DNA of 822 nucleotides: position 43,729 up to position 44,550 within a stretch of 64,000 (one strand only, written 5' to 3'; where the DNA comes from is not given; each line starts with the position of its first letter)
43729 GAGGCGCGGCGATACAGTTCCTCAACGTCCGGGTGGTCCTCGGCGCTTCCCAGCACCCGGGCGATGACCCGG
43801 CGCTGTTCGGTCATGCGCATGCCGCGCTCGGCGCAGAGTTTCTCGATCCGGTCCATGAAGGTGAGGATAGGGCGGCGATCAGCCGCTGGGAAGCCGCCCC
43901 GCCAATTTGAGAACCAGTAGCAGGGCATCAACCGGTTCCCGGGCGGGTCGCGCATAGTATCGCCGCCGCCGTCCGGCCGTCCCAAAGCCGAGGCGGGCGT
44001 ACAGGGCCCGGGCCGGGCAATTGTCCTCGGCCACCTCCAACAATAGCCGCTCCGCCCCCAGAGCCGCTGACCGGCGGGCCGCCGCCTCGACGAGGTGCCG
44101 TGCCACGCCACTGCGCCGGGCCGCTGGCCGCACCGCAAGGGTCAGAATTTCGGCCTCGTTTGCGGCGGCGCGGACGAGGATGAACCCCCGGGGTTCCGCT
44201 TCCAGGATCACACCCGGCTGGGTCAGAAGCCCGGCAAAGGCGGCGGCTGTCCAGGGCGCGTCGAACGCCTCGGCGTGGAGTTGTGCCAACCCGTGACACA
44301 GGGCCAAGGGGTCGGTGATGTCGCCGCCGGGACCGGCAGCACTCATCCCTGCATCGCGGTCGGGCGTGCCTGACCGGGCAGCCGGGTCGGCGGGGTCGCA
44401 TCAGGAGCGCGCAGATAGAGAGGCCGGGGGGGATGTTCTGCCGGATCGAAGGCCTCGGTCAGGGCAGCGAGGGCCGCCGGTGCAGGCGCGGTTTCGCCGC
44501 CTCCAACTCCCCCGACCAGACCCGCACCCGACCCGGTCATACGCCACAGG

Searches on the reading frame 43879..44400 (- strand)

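Call 57: search_protein_families(library=pfam, proteins=[window:43879-44400:-], max_evalue=0.01)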
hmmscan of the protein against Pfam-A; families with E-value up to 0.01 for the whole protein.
window:43879-44400:- (173 aa): 5 families
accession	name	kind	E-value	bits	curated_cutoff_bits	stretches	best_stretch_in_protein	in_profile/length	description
PF00583.31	Acetyltransf_1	-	1.9e-15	57.6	20.7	1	66-139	40-116/116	Acetyltransferase (GNAT) family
PF13508.13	Acetyltransf_7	-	3e-10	40.8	27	1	69-139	13-82/84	Acetyltransferase (GNAT) domain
PF08445.16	FR47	-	5.5e-09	36.3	22.1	1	81-142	20-80/86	FR47-like protein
PF13673.13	Acetyltransf_10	-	4.5e-07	30.3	23.6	1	69-145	41-113/128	Acetyltransferase (GNAT) domain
PF13302.13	Acetyltransf_3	-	0.00061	20.9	25.4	1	70-139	65-137/138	Acetyltransferase (GNAT) domain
